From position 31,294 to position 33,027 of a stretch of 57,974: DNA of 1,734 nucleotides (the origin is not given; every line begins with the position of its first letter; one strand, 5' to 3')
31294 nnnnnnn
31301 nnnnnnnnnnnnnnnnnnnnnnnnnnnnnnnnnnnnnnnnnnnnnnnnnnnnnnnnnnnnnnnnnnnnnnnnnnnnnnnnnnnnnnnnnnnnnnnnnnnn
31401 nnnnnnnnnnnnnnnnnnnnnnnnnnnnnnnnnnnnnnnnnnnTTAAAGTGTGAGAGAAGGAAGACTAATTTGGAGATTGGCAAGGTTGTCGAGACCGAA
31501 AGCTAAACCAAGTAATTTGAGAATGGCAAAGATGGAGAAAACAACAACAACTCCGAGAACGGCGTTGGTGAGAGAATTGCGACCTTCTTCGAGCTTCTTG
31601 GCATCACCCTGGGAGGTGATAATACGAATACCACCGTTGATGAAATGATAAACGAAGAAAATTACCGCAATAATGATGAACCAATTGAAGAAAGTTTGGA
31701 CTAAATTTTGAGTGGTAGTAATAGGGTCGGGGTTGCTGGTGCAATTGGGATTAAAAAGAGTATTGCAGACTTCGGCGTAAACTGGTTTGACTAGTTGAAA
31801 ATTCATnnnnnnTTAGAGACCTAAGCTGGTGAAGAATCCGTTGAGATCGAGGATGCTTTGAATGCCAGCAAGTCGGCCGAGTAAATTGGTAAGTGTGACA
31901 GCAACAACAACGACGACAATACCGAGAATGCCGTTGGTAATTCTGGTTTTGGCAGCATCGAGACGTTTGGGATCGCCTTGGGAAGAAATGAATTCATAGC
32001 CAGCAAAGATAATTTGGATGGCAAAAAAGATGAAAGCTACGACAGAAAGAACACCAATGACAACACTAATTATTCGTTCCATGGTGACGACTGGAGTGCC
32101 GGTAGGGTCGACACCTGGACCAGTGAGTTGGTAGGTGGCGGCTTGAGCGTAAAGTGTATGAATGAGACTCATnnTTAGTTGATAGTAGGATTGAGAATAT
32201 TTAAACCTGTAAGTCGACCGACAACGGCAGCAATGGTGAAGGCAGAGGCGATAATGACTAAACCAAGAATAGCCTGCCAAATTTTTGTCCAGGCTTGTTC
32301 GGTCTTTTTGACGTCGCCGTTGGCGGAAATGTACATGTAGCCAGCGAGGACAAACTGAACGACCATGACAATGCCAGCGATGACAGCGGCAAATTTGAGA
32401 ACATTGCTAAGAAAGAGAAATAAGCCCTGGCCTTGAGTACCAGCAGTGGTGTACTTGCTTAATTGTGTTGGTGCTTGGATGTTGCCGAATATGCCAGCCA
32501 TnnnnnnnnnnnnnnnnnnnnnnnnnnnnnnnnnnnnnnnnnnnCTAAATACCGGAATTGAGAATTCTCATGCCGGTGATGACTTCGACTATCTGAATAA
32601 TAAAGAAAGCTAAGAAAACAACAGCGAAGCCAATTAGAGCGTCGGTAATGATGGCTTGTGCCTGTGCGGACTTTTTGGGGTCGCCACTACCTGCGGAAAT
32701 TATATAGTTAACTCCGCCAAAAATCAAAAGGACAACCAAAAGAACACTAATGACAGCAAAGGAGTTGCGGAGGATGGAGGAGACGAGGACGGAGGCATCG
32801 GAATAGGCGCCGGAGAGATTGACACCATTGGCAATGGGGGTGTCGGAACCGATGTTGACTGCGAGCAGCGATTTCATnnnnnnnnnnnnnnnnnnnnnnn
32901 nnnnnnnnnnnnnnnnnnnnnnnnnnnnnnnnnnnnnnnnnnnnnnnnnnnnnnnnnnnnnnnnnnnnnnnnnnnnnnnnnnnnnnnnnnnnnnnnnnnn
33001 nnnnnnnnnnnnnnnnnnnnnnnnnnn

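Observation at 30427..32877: Six tandem paralogues of a VirB2/TrbC-like mini-pilin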

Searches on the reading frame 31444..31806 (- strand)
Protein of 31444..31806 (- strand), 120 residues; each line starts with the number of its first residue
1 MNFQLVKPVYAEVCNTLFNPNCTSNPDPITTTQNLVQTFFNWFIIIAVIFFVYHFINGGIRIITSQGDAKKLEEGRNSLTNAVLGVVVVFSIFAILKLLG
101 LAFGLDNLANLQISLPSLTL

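Call 4: search_protein_families(library=pfam, proteins=[window:31444-31806:-], max_evalue=1)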
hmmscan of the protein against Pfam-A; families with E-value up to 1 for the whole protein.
window:31444-31806:- (120 aa): 3 families
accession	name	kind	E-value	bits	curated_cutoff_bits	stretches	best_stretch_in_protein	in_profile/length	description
PF18895.5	T4SS_pilin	-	7.9e-10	39.1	26.6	1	30-98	6-70/71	Type IV secretion system pilin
PF01127.27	Sdh_cyt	-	0.00027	21.5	25.8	1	31-93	59-121/122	Succinate dehydrogenase/Fumarate reductase transmembrane subunit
PF00001.26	7tm_1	-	0.0076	16.2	30.5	1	13-94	137-216/260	7 transmembrane receptor (rhodopsin family)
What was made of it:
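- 31444..31806 (-): Pilin paralogue, position 4 (120 aa). PF18895 E 7.9e-10 (call 4).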

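Call 56: search_protein_families(library=ncbifam, proteins=[window:31444-31806:-], max_evalue=0.01)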
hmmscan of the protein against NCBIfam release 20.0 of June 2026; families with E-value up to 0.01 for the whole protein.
window:31444-31806:- (120 aa): 4 families
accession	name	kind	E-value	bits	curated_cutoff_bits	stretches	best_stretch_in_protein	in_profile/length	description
NF045849.1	ICE_MMCAP2_0565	equivalog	5.3e-07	29.2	40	1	30-98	7-75/80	Mbov_0395 family pilin-like conjugal transfer protein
NF045848.1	MMCAP2_0566_fam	domain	4.2e-05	23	90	1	17-97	40-114/322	MMCAP2_0566 family conjugal transfer protein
TIGR02970.1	succ_dehyd_cytB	equivalog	5.5e-05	23.4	52.3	1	24-94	47-117/120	succinate dehydrogenase, cytochrome b556 subunit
NF007021.0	PRK09487.1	equivalog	0.0037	17.4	180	1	24-94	53-124/129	succinate dehydrogenase cytochrome b556 subunit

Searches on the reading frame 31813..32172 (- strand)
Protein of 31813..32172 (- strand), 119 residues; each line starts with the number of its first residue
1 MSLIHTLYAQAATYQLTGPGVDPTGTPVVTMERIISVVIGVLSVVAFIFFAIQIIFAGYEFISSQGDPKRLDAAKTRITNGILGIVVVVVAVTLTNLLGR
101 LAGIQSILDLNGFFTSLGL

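Call 4: search_protein_families(library=pfam, proteins=[window:31813-32172:-], max_evalue=1)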
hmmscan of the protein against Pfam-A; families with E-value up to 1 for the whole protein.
window:31813-32172:- (119 aa): 3 families
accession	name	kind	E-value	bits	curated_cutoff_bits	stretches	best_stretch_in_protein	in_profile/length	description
PF18895.5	T4SS_pilin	-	1.4e-07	31.9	26.6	1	33-98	7-71/71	Type IV secretion system pilin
PF13190.11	PDGLE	-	0.24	11.6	27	0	23-54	74-99/102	PDGLE domain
PF22004.1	SPAR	-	0.59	10.4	27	0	36-70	3-37/75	Small regulatory polypeptide of amino acid response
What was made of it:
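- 31813..32172 (-): Pilin paralogue, position 3 (119 aa). PF18895 E 1.4e-7 (call 4).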

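Call 56: search_protein_families(library=ncbifam, proteins=[window:31813-32172:-], max_evalue=0.01)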
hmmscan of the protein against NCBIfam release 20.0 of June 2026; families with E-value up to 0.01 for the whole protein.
window:31813-32172:- (119 aa): 1 family
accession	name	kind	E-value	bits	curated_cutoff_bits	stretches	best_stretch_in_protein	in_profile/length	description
NF045849.1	ICE_MMCAP2_0565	equivalog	7.6e-08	31.9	40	1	32-97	10-75/80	Mbov_0395 family pilin-like conjugal transfer protein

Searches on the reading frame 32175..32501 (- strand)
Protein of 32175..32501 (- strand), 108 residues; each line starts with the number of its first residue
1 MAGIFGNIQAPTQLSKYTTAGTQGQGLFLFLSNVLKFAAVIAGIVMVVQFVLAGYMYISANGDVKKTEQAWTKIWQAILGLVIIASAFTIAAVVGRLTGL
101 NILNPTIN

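Call 4: search_protein_families(library=pfam, proteins=[window:32175-32501:-], max_evalue=1)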
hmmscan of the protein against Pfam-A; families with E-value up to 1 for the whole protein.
window:32175-32501:- (108 aa): 8 families
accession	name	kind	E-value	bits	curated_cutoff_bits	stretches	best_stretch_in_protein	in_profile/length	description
PF18895.5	T4SS_pilin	-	6.6e-08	33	26.6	1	26-93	4-70/71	Type IV secretion system pilin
PF04956.18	TrbC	-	0.00079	20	27.9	1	25-92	35-96/98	TrbC/VIRB2 pilin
PF06637.16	PV-1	-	0.0029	16.9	30.1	1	15-84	8-79/439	PV-1 protein (PLVAP)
PF02322.20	Cyt_bd_oxida_II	-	0.0031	17.4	35.6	1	5-91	132-206/302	Cytochrome bd terminal oxidase subunit II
PF02308.21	MgtC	-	0.068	14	31.4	1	27-97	36-107/121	MgtC family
PF11190.13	DUF2976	-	0.08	13.3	28.2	1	21-85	10-75/87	Protein of unknown function (DUF2976)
PF20990.2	DUF2207_C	-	0.16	12.1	33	1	15-98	125-193/247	Predicted membrane protein (DUF2207) C-terminal domain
PF04930.20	FUN14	-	0.34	11.8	22.5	1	29-69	13-51/92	FUN14 family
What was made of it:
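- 32175..32501 (-): Pilin paralogue, position 2 (108 aa); no signal-peptide-like N-terminus. There is also a sub-threshold TrbC/VirB2 PF04956 hit at E 7.9e-4 (call 4).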

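Call 56: search_protein_families(library=ncbifam, proteins=[window:32175-32501:-], max_evalue=0.01)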
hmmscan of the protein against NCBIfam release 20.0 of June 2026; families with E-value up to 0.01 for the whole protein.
window:32175-32501:- (108 aa): 1 family
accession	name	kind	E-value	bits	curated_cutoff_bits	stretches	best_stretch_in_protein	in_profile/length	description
NF045849.1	ICE_MMCAP2_0565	equivalog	3.6e-08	33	40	1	33-94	15-76/80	Mbov_0395 family pilin-like conjugal transfer protein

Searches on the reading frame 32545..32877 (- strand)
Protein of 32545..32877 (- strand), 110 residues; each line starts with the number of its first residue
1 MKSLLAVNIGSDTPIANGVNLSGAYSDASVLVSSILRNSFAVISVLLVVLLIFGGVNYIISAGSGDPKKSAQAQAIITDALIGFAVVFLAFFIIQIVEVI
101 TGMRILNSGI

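Call 4: search_protein_families(library=pfam, proteins=[window:32545-32877:-], max_evalue=1)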
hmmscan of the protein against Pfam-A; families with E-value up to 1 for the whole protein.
window:32545-32877:- (110 aa): 2 families
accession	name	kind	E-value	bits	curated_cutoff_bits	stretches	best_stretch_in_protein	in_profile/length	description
PF18895.5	T4SS_pilin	-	1.2e-07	32.1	26.6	1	38-96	14-70/71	Type IV secretion system pilin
PF05230.16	MASE2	-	0.0084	16.6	25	1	28-93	14-81/89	MASE2 domain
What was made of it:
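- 32545..32877 (-): Pilin paralogue, position 1 of the array (110 aa). PF18895 E 1.2e-7 (call 4).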

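Call 56: search_protein_families(library=ncbifam, proteins=[window:32545-32877:-], max_evalue=0.01)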
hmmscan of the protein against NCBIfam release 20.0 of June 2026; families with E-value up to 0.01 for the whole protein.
window:32545-32877:- (110 aa): 2 families
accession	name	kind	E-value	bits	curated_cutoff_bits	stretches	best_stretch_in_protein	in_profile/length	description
NF045849.1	ICE_MMCAP2_0565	equivalog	0.0036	17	40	1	36-99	16-78/80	Mbov_0395 family pilin-like conjugal transfer protein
TIGR00964.1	secE_bact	equivalog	0.0097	15.8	27.55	1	35-62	23-50/57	preprotein translocase subunit SecE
